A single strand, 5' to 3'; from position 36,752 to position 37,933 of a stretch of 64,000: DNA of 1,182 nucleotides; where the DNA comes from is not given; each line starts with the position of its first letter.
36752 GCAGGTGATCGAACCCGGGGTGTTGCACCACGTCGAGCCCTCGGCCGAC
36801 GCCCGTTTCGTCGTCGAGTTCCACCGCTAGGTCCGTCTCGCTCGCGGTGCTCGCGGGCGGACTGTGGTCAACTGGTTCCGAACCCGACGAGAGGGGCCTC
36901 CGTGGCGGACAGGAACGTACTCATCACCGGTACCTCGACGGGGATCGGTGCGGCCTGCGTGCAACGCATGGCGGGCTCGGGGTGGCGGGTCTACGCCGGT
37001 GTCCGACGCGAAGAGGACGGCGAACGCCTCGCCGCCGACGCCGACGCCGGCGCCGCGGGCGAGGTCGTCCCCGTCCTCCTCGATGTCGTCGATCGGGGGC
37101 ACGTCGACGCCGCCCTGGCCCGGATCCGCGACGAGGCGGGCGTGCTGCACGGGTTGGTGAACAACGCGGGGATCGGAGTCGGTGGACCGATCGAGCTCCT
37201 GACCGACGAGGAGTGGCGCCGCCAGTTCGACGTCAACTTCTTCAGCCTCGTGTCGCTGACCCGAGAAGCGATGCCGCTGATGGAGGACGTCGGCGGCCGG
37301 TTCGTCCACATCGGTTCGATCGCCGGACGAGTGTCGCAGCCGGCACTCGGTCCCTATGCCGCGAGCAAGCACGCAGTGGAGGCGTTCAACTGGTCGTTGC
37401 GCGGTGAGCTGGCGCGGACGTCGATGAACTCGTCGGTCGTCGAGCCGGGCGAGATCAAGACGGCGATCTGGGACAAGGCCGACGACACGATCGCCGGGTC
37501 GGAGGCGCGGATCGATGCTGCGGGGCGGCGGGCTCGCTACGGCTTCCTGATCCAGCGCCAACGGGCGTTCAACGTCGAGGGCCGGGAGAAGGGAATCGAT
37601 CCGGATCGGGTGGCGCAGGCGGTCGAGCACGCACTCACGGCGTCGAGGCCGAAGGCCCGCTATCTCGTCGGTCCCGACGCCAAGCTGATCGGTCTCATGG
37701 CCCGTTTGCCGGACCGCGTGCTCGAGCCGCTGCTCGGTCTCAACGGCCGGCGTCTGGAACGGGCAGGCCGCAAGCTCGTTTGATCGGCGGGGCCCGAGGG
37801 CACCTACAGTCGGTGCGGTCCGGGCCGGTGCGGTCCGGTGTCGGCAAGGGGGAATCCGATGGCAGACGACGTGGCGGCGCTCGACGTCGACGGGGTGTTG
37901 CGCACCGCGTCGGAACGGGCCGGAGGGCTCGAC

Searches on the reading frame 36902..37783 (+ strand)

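Call 77: search_protein_families(library=pfam, proteins=[window:36902-37783:+], max_evalue=0.001)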
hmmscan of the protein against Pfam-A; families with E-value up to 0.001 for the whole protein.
window:36902-37783:+ (293 aa): 3 families
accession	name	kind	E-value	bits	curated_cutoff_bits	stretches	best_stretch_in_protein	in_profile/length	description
PF00106.31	adh_short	-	4.6e-46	157.2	26.6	1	5-195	2-192/195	short chain dehydrogenase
PF13561.12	adh_short_C2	-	1.7e-32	113.3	27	1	13-196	6-187/236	Enoyl-(Acyl carrier protein) reductase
PF08659.16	KR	-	5.5e-13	49.7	22.6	1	6-170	3-168/180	KR domain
